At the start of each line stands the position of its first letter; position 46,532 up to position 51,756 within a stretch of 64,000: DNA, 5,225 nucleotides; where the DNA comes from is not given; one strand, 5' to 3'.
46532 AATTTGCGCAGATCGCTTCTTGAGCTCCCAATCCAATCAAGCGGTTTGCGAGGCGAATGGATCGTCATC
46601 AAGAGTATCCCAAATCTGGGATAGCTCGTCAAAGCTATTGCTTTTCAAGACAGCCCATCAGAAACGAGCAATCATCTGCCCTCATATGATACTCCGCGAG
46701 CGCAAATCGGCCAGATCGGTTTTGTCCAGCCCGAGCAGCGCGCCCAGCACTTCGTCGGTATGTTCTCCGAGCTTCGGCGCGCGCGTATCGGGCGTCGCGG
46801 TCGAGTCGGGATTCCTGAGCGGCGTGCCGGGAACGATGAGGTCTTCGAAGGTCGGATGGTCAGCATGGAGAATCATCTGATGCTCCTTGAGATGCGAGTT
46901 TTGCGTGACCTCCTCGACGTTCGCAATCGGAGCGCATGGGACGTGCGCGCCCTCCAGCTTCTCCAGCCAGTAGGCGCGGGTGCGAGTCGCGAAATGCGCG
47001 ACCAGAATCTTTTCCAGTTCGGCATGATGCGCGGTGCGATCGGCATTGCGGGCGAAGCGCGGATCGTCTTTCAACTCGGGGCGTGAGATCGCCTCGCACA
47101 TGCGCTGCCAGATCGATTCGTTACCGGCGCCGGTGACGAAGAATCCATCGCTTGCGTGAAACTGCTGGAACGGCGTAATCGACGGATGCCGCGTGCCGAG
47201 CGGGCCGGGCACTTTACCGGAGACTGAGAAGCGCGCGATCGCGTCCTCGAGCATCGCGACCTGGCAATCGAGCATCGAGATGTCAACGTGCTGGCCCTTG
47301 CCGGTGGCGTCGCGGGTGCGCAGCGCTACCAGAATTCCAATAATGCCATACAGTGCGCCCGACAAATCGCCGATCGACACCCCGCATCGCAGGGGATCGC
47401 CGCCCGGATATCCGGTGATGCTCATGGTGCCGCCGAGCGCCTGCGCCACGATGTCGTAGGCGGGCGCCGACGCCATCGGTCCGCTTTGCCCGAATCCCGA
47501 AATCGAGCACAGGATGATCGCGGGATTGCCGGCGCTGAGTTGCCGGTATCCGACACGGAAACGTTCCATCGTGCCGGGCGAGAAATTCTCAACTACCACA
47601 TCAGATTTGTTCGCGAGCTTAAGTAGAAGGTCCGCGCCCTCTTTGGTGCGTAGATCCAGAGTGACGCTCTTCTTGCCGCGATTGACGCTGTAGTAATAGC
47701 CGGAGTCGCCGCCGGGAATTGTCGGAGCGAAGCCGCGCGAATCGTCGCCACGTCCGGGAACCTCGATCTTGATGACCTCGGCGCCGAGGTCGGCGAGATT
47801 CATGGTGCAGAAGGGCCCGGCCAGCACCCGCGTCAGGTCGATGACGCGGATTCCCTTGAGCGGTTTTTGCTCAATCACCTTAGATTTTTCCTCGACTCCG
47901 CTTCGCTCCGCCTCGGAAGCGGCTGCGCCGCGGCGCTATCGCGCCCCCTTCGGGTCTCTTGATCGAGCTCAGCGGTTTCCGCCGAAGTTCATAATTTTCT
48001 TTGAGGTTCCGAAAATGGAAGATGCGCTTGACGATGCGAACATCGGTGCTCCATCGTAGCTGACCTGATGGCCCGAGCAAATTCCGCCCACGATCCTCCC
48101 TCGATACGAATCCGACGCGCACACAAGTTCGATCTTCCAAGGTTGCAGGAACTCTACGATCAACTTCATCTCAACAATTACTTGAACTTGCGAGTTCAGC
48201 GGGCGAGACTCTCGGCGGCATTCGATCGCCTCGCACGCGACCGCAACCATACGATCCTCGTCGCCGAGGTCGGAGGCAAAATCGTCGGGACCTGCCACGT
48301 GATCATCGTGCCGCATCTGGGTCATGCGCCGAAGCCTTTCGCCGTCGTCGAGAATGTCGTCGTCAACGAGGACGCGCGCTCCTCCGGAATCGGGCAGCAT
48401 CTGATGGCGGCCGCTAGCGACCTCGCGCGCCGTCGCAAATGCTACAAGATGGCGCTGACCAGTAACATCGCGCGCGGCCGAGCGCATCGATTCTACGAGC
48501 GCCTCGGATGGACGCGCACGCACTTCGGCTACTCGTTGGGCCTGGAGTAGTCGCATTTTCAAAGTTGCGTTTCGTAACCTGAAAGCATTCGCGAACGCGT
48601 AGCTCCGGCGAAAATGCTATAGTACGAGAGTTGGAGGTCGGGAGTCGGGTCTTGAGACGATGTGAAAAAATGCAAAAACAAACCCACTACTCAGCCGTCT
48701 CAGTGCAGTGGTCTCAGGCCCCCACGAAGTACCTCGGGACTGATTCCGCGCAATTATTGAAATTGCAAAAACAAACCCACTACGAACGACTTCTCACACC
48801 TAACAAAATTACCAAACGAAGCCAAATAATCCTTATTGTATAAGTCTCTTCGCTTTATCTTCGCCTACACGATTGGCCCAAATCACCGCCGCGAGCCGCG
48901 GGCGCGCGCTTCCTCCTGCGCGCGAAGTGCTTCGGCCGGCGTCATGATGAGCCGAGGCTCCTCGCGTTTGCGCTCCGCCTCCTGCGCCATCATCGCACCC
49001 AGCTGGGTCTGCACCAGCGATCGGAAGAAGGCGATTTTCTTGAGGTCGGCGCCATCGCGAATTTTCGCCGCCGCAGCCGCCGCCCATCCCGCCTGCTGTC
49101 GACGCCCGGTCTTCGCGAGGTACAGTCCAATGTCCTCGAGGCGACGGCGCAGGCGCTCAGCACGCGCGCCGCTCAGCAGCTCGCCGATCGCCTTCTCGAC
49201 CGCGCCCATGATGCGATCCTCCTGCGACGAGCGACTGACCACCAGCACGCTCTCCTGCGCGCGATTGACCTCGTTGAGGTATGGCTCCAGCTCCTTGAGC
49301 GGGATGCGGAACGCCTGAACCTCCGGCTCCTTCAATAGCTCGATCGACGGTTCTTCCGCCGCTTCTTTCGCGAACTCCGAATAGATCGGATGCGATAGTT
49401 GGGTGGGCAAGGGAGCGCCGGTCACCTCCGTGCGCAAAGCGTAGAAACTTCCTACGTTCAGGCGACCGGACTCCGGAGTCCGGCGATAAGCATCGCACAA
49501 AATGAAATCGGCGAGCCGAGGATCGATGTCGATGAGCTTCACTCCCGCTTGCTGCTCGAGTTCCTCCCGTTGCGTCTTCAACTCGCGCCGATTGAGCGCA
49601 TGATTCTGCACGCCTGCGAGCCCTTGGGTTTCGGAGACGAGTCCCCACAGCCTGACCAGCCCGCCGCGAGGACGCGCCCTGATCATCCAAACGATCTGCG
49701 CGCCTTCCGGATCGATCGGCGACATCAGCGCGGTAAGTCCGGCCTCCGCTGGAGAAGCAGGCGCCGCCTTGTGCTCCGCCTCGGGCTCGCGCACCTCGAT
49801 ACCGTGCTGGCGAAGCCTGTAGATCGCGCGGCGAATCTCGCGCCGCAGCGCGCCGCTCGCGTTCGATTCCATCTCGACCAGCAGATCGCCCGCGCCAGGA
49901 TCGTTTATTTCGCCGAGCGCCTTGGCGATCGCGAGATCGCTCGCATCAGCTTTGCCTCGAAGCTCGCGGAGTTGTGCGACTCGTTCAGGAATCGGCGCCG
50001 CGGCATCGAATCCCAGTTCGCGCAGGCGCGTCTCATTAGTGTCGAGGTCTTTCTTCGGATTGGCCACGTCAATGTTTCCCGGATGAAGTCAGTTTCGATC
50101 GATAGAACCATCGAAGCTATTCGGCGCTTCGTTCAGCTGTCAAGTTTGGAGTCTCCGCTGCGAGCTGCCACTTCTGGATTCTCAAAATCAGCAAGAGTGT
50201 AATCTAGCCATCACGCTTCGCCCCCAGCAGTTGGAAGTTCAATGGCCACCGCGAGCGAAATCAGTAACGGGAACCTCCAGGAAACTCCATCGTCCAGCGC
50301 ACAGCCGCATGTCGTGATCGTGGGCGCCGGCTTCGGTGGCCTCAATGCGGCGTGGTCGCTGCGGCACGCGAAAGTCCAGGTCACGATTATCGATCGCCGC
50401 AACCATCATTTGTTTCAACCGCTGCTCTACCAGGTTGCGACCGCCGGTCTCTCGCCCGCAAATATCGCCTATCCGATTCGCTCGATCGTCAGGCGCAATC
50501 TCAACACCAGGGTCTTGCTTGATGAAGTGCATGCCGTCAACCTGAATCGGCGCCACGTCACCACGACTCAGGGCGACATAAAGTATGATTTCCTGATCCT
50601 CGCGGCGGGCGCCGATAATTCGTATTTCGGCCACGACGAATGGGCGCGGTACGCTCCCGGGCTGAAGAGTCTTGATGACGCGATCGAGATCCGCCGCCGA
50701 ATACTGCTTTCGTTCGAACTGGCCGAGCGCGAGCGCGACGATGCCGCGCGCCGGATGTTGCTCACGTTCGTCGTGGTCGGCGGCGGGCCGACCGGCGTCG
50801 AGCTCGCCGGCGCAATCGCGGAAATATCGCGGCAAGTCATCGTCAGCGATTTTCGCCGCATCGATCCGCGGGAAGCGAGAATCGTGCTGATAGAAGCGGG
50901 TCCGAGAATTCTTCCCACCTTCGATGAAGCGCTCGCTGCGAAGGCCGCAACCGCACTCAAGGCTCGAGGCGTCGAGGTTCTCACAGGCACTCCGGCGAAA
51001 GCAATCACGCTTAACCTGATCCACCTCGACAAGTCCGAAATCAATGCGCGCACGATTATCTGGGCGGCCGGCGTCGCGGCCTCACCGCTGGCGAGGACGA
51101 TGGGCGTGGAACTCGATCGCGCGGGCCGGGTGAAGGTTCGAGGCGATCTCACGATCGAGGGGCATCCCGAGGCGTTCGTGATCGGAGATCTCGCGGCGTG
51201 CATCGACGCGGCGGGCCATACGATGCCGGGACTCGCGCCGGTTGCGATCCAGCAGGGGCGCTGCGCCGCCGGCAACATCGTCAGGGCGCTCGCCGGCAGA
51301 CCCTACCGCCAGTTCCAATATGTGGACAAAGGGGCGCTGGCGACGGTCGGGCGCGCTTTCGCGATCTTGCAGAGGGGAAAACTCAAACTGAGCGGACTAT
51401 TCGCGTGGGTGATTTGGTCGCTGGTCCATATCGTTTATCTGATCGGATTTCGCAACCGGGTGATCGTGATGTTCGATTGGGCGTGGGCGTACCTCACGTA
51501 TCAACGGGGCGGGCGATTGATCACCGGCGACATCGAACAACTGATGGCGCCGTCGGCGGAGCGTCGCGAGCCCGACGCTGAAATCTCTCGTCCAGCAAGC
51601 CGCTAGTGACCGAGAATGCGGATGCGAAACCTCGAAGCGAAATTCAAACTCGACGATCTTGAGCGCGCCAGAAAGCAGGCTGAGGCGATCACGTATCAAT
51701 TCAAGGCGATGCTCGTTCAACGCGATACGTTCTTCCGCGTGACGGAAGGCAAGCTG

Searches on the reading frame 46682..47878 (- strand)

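Call 80: search_protein_families(library=pfam, proteins=[window:46682-47878:-], max_evalue=0.00001)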
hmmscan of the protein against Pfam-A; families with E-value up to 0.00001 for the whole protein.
window:46682-47878:- (398 aa): 1 family
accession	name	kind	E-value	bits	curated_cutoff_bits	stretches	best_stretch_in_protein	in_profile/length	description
PF02515.22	CoA_transf_3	-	2.2e-127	425.6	23.3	1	7-374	1-366/366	CoA-transferase family III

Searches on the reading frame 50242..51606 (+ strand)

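Call 80: search_protein_families(library=pfam, proteins=[window:50242-51606:+], max_evalue=0.00001)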
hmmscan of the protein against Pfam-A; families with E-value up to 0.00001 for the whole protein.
window:50242-51606:+ (454 aa): 7 families
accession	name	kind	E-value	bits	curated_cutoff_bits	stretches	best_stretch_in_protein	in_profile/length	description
PF07992.20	Pyr_redox_2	-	2.2e-47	162.3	26.1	1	23-339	2-291/291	Pyridine nucleotide-disulphide oxidoreductase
PF00070.33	Pyr_redox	-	5.2e-18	65.8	22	1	176-256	2-67/82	Pyridine nucleotide-disulphide oxidoreductase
PF01266.30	DAO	-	6.3e-10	39.5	27.9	0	23-53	1-31/353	FAD dependent oxidoreductase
PF13738.12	Pyr_redox_3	-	1.7e-08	34.5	30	0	25-55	1-32/305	Pyridine nucleotide-disulphide oxidoreductase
PF13450.12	NAD_binding_8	-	4.3e-08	33.7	21.9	1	26-55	1-30/68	NAD(P)-binding Rossmann-like domain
PF22366.1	NDH2_C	-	3.3e-07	30.8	27.7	1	363-418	2-58/62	NDH2 C-terminal domain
PF03486.20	HI0933_like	-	9.5e-06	25.7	50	0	23-55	2-34/244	HI0933-like protein Rossmann domain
